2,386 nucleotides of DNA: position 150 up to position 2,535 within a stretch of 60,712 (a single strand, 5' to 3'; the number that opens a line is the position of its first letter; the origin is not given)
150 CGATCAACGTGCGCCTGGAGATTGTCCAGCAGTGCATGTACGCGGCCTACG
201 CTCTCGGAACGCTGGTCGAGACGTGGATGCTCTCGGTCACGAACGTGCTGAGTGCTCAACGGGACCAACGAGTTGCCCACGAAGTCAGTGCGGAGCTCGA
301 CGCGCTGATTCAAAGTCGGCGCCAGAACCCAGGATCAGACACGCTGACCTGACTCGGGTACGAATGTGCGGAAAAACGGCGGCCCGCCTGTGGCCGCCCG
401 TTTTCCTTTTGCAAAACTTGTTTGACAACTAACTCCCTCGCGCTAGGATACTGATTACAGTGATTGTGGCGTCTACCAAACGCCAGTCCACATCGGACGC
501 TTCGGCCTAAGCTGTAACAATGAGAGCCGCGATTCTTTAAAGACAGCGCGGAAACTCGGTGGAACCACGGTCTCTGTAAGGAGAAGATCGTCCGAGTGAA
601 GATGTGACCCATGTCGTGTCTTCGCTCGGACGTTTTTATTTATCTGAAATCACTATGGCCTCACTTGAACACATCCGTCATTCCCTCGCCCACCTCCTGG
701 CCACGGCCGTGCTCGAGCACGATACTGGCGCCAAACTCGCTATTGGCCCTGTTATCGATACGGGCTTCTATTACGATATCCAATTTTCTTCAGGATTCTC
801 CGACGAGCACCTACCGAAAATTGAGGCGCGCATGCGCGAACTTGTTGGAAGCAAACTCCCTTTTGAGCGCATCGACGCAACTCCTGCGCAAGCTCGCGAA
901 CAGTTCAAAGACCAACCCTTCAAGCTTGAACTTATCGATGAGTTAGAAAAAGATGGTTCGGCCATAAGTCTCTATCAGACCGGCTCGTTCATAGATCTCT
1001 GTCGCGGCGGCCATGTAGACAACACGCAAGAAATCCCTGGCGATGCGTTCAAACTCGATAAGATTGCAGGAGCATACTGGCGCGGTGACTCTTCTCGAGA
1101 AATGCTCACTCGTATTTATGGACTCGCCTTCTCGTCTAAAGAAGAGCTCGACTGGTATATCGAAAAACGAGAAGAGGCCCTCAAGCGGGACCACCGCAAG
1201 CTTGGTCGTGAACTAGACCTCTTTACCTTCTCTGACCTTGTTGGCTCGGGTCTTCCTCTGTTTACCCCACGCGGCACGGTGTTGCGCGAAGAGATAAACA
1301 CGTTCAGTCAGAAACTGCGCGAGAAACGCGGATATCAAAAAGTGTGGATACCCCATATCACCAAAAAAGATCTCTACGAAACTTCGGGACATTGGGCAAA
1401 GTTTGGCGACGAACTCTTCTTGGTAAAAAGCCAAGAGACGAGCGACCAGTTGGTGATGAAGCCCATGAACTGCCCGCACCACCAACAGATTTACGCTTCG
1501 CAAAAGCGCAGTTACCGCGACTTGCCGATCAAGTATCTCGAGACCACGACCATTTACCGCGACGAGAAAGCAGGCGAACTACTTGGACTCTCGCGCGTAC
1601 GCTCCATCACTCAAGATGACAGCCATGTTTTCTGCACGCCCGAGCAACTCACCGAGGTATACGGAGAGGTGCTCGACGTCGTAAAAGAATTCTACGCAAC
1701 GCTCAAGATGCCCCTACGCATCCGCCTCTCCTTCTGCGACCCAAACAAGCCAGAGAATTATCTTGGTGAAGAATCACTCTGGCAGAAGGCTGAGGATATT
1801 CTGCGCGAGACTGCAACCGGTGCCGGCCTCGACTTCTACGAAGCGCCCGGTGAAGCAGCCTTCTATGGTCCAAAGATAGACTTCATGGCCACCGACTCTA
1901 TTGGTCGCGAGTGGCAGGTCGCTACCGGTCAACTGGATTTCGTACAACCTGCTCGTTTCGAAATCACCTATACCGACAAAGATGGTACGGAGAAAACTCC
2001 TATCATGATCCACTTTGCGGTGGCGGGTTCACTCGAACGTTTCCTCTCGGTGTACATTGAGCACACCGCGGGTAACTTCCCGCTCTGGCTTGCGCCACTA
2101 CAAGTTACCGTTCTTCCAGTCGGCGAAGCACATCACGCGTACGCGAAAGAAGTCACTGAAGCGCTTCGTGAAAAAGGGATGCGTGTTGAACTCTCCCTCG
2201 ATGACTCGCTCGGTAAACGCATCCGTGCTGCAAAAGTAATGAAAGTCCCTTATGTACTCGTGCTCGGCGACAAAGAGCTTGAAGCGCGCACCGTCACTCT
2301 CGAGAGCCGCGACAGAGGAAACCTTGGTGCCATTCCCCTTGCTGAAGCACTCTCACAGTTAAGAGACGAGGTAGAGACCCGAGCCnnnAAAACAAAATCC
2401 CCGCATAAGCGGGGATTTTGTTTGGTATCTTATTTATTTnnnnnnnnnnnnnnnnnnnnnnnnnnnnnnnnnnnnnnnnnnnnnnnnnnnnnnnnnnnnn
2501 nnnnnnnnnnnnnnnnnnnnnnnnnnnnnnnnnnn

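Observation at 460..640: Compact T-box riboswitch before thrS: terminal-loop Thr specifier combined with an intrinsic terminator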

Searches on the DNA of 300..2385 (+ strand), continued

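Call 47: search_with_rna_model(model_id=R1, sources=[L101, L102, L103, L104, L105, L106, L107, L108, L109, L110, L111, L112, L113, L114, L115, L116, L117, L118, L119, L120, L121, L122, L123, L124, L125, L126, L127, L128, L129, L130, L131, L132, L133, L134, L135, L136, L137, L138, L139, L140, L141, L142, L143, L144, L145, L146, L147, L148, L149, L150, L151, L152, L153, L154, L155, L156, L157, L158, L159, L160, L161, L162, L163, L164, L165, L166, L167, L168, L169, L170, L171, L172, L173, L174, L175, L176, L177, L178, L179, L180, L181, L182, L183, L184, L185, L186, L187, L188, L189, L190, L191, L192, L193, L194, L195, L196, L197, L198, L199, L200], max_evalue=1)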
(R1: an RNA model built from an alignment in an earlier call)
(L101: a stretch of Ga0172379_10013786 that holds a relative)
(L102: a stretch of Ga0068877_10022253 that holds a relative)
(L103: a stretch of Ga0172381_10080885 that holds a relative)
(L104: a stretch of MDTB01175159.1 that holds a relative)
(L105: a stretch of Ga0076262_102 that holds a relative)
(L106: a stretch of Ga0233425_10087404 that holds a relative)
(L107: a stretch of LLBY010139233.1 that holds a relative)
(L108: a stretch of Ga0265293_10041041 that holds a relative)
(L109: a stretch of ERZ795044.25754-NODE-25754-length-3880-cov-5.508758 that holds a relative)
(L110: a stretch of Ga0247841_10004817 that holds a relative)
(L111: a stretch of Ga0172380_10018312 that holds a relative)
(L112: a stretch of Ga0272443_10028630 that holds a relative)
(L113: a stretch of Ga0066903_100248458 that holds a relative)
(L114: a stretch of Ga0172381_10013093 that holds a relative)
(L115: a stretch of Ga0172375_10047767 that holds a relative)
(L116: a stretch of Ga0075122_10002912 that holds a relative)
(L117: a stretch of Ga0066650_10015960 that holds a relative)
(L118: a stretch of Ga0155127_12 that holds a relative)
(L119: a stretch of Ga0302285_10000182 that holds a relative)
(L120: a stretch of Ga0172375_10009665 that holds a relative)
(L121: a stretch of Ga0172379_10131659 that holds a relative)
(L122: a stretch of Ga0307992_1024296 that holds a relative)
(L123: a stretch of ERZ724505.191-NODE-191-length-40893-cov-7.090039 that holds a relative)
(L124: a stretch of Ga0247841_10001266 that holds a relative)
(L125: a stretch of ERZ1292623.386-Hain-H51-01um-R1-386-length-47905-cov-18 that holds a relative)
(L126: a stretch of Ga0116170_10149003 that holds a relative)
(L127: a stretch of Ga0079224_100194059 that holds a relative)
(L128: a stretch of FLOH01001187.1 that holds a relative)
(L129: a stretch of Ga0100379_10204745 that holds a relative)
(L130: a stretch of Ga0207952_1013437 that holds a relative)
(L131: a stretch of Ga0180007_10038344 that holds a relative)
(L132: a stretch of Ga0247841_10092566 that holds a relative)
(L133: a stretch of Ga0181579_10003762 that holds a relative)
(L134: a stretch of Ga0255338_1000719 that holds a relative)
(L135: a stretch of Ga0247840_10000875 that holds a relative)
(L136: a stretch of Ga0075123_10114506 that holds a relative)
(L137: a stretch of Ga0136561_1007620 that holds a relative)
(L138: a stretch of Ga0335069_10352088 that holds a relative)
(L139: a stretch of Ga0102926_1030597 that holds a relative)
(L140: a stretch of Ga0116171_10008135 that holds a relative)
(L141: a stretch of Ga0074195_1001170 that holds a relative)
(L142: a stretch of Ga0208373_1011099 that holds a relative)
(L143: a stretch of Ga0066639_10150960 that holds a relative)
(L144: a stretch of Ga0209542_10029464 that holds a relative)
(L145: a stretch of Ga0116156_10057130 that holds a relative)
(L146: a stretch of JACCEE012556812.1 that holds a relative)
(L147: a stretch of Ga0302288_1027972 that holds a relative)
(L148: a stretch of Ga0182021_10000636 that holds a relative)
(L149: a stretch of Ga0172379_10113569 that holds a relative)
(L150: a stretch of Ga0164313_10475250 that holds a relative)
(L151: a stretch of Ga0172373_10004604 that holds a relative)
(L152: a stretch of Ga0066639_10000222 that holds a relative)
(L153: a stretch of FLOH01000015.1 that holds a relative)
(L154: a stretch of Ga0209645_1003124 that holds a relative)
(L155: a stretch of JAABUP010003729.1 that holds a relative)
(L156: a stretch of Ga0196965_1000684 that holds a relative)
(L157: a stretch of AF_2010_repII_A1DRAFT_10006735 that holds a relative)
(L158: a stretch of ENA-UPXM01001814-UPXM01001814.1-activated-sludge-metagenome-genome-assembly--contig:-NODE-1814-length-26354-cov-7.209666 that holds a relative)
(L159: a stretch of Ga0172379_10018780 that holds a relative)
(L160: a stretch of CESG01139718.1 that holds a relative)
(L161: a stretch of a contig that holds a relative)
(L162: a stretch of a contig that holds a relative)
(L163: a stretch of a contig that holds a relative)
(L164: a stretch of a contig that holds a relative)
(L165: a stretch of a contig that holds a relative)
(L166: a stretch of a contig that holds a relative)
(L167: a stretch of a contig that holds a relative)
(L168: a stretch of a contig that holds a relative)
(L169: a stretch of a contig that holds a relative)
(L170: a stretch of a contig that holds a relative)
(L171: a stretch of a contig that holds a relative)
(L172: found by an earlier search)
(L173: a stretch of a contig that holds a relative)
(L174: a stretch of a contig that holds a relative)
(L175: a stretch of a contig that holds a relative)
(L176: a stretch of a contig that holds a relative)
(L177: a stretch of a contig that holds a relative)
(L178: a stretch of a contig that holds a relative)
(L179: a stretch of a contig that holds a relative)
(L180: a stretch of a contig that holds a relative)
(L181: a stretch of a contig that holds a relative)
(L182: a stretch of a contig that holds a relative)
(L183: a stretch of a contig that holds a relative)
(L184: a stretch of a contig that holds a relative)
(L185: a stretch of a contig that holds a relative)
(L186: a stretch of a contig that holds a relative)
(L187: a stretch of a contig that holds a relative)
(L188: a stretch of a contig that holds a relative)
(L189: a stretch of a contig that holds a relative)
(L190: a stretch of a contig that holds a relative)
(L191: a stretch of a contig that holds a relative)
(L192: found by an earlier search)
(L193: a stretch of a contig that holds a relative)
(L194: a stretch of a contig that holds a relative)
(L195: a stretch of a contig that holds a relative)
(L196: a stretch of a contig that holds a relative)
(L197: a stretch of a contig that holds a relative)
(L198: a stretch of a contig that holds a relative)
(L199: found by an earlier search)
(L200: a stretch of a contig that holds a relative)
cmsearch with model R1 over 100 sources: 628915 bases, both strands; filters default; matches with E-value up to 1: 94.
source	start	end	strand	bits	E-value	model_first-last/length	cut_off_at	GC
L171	562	687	+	110.6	6.8e-24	1-128/128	no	0.53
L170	7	141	+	108.5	2.2e-23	1-128/128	no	0.48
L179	6689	6816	+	104.1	2.4e-22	1-128/128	no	0.54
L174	1572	1704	-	101.3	1.2e-21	1-128/128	no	0.52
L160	11949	12063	+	99.3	3.4e-21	1-128/128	no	0.47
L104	498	634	-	99.3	3.5e-21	1-128/128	no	0.43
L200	3951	4083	-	97.7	8.2e-21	1-128/128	no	0.6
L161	1346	1485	-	97.6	9e-21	1-128/128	no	0.54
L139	973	1103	+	96.1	2.1e-20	1-128/128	no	0.49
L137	1040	1179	-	95.1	3.6e-20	1-128/128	no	0.48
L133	3000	3121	-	94.5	4.9e-20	1-128/128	no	0.51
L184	4294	4430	+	92.3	1.6e-19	1-128/128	no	0.4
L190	319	446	+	91.3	2.8e-19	1-128/128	no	0.48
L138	1582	1712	+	90.8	3.7e-19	1-128/128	no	0.6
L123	6870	7003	-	90.7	3.9e-19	1-128/128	no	0.5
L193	9074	9204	+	87.5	2.4e-18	1-128/128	no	0.48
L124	3036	3169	+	84.5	1.2e-17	1-128/128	no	0.42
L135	7713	7846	+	84.5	1.2e-17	1-128/128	no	0.42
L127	2142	2251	+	82.3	4e-17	1-128/128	no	0.56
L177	7855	7986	+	79.6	1.8e-16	1-128/128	no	0.46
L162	1093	1238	-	77.9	4.5e-16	1-128/128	no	0.46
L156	2016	2134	+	77.3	6.3e-16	1-128/128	no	0.5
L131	615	744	+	77.1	7.3e-16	1-128/128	no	0.34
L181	765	880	+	76.7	9.1e-16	1-128/128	no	0.43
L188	1496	1631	+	76.5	9.8e-16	1-128/128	no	0.57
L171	1485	1646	+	76.2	1.2e-15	1-128/128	no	0.44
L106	247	385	+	76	1.3e-15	1-128/128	no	0.41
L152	4707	4834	+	75.6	1.6e-15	1-128/128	no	0.45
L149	1653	1793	+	75.6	1.6e-15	1-128/128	no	0.44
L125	1998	2135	+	75.3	1.9e-15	1-128/128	no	0.45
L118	12187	12304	-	74.8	2.5e-15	1-128/128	no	0.53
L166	1341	1447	+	74.8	2.5e-15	1-128/128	no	0.4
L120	10266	10387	+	74.4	3.1e-15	1-128/128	no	0.41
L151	1509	1648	+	73.7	4.5e-15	1-128/128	no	0.46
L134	12748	12864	-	72.6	8.6e-15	1-128/128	no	0.54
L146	956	1067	+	72.4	9.7e-15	1-128/128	no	0.42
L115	2996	3136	-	72.2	1.1e-14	1-128/128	no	0.57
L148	6923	7033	-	72.1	1.1e-14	1-128/128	no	0.44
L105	1814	1937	+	72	1.2e-14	1-128/128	no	0.38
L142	193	316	-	72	1.2e-14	1-128/128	no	0.38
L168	303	426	-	72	1.2e-14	1-128/128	no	0.38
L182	2826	2949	-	72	1.2e-14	1-128/128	no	0.38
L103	613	753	-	71.5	1.6e-14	1-128/128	no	0.56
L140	60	166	+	70.1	3.4e-14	1-128/128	no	0.43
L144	958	1076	-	69.8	4.1e-14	1-128/128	no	0.45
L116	7361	7490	+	69.6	4.5e-14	1-128/128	no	0.38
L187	1632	1748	+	69.3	5.2e-14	1-128/128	no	0.42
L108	2608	2744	+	69.3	5.2e-14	1-128/128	no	0.42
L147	1241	1347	+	69.2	5.5e-14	1-128/128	no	0.47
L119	779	898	-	69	6.3e-14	1-128/128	no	0.38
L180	48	154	-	68.7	7.4e-14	1-128/128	no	0.45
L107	1902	2023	+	68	1.1e-13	1-128/128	no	0.56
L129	301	439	-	67.7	1.3e-13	1-128/128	no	0.41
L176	1095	1226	-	67.5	1.4e-13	1-128/128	no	0.36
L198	7590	7726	+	67.5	1.4e-13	1-128/128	no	0.35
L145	2131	2241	-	67.4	1.5e-13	1-128/128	no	0.4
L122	2508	2644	-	66.7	2.1e-13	1-128/128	no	0.38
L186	674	791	-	66.1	3.1e-13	1-128/128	no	0.49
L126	806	923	+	65.9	3.3e-13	1-128/128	no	0.39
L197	1905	2040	-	65.7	3.7e-13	1-128/128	no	0.47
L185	8402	8539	+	65.3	4.6e-13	1-128/128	no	0.48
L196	20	132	+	64.8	6.2e-13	1-128/128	no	0.42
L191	2246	2360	+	64.6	7.1e-13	1-128/128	no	0.48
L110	2032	2139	-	63.8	1.1e-12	1-128/128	no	0.46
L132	585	727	-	63.5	1.3e-12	1-128/128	no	0.42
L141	2350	2482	+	63.5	1.3e-12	1-128/128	no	0.48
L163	3534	3653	+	63.4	1.4e-12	1-128/128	no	0.45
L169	2197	2315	+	63.2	1.5e-12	1-128/128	no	0.46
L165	7727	7843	-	62.8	1.8e-12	1-128/128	no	0.49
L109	2043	2171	-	62.1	2.8e-12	1-128/128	no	0.46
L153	8382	8522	+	61.8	3.2e-12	1-128/128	no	0.51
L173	301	431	-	61.7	3.4e-12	1-128/128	no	0.4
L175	2385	2504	-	61.7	3.5e-12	1-128/128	no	0.45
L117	3081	3215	+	60.2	7.9e-12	1-128/128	no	0.5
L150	283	422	+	59.3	1.3e-11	1-128/128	no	0.38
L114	6445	6591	-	59.2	1.4e-11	1-128/128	no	0.44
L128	3276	3414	+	58.3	2.2e-11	1-128/128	no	0.38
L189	3634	3786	+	58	2.7e-11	1-128/128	no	0.48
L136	533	672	+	57.9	2.8e-11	1-128/128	no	0.49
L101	1007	1161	-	57.5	3.4e-11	1-128/128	no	0.48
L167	1792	1933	+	56.8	5.1e-11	1-128/128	no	0.51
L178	5478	5606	+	55.6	1e-10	1-128/128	no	0.43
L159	6719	6853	-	55.3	1.2e-10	1-128/128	no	0.51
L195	3827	3965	-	53.9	2.6e-10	1-128/128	no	0.63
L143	517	657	+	53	4.1e-10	1-128/128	no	0.45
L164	3793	3947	-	52.9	4.4e-10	1-128/128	no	0.41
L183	5278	5406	-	52.3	6e-10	1-128/128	no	0.53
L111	2832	2980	-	52.3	6.1e-10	1-128/128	no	0.42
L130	265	399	-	50.1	2e-09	1-128/128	no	0.53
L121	933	1067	-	49.2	3.4e-09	1-128/128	no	0.53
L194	8003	8128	-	48.1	6.1e-09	1-128/128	no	0.44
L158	4662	4799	-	47.4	9e-09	1-128/128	no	0.62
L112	294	427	-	45.5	2.6e-08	1-128/128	no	0.49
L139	533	658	+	27.7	0.00048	1-128/128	no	0.47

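Call 54: search_rna_families(source=window, start=450, end=640, threshold=evalue, max_evalue=10, show_alignments=4)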
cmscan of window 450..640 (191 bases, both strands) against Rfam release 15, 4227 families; matches with E-value up to 10: 5.
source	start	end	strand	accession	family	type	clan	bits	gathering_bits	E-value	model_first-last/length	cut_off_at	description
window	450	598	+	RF00230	T-box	Cis-reg; leader;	-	18.3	93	0.024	115-219/219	5'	T-box leader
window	583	638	+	RF03263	MIR861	Gene; miRNA;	-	18.2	70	0.5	1-111/111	no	MIR861 microRNA precursor family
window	566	634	+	RF02466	Ms_AS-8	Gene; sRNA;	-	14.2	48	1.4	1-74/74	no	Actinobacteria sRNA Ms_AS-8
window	578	640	+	RF02006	mir-1253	Gene; miRNA;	-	13.4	103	6.2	1-94/94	no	mir-1253 microRNA precursor family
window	559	639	+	RF02651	SorY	Gene; sRNA;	-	10.3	111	9.3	1-83/83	no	Singlet oxygen resistance RNA Y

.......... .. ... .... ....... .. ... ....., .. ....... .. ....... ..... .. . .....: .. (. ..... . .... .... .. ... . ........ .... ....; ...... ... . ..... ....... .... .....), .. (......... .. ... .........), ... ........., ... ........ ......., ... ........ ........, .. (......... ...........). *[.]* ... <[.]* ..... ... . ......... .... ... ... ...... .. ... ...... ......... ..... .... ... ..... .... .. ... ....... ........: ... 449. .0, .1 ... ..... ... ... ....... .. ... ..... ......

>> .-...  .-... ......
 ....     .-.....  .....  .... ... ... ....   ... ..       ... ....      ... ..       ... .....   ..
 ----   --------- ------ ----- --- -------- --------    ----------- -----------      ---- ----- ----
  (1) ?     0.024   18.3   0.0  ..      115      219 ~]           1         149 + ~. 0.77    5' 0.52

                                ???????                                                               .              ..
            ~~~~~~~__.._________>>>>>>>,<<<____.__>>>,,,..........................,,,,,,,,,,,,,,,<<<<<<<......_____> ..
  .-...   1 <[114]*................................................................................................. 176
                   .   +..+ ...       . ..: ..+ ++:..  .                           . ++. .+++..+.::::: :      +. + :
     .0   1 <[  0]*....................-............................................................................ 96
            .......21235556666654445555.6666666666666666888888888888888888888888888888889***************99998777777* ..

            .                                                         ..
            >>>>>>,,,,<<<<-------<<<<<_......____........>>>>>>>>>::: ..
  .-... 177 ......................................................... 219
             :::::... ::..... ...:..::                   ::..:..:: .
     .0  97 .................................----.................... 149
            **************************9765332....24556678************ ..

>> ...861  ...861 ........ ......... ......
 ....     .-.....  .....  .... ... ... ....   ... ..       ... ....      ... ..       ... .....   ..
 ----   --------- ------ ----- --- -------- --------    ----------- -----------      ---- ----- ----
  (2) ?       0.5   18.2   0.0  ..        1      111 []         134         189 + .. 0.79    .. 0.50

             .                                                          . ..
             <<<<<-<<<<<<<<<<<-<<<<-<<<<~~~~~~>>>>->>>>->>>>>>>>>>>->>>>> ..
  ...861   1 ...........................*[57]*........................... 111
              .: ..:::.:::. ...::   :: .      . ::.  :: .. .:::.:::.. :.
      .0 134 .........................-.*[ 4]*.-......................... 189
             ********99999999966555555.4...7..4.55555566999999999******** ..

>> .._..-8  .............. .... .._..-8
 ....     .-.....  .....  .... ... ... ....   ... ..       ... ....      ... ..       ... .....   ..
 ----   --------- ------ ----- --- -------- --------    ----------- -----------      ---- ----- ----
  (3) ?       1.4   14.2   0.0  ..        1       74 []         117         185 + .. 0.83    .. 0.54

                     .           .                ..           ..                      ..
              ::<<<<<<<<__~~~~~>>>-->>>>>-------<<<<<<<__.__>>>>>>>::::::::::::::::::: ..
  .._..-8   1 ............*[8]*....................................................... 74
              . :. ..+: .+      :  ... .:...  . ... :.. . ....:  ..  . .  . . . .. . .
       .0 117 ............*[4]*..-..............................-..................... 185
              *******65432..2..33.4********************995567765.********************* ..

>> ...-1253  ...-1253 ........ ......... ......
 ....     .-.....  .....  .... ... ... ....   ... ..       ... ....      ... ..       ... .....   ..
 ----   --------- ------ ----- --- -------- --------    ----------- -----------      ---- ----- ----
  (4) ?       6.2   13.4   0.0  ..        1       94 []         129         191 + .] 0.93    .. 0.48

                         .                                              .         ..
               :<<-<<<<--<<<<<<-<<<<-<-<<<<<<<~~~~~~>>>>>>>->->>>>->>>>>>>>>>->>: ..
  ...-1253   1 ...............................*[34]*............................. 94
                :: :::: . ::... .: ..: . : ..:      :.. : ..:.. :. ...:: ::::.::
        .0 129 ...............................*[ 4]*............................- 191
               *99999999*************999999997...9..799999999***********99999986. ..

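Call 76: search_with_rna_model(model_id=R1, sources=[window, L010, L012, L013, L017, L024, L025, L026, L030, L035, L039, L044], max_evalue=0.001, make_alignment=true, show_alignments=1)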
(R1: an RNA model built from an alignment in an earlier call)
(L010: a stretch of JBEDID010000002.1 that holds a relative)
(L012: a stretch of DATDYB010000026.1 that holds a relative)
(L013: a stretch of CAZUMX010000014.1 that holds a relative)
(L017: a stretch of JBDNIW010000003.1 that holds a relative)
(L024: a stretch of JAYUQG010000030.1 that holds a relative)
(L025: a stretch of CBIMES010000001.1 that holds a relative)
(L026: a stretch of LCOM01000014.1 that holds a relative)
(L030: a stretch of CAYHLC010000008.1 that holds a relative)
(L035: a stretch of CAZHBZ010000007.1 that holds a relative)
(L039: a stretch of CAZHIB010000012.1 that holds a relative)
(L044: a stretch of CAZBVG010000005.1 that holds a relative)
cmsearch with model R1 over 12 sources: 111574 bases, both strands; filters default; matches with E-value up to 0.001: 12.
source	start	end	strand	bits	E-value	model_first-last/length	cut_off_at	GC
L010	87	220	+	99.2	6.4e-22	1-128/128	no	0.43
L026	1292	1415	+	94.1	1.1e-20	1-128/128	no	0.5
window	454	597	+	93.4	1.6e-20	1-128/128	no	0.52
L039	1200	1317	+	80.7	1.7e-17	1-128/128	no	0.41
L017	1275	1429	+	78.4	6.1e-17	1-128/128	no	0.53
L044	1326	1442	+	75.7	2.7e-16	1-128/128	no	0.52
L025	1302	1419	+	72.8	1.4e-15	1-128/128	no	0.6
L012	1129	1293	+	64.5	1.3e-13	1-128/128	no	0.61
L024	1276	1421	+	58.6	3.4e-12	1-128/128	no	0.47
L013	1281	1419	+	55.9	1.5e-11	1-128/128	no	0.53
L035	1286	1424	+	43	1.8e-08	1-128/128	no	0.57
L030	1326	1441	+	33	4.6e-06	1-128/128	no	0.53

Alignment A3: 12 matches aligned to the model, 238 columns, each read 5' to 3' on its own strand. Consensus structure (alignment columns), stored with it:
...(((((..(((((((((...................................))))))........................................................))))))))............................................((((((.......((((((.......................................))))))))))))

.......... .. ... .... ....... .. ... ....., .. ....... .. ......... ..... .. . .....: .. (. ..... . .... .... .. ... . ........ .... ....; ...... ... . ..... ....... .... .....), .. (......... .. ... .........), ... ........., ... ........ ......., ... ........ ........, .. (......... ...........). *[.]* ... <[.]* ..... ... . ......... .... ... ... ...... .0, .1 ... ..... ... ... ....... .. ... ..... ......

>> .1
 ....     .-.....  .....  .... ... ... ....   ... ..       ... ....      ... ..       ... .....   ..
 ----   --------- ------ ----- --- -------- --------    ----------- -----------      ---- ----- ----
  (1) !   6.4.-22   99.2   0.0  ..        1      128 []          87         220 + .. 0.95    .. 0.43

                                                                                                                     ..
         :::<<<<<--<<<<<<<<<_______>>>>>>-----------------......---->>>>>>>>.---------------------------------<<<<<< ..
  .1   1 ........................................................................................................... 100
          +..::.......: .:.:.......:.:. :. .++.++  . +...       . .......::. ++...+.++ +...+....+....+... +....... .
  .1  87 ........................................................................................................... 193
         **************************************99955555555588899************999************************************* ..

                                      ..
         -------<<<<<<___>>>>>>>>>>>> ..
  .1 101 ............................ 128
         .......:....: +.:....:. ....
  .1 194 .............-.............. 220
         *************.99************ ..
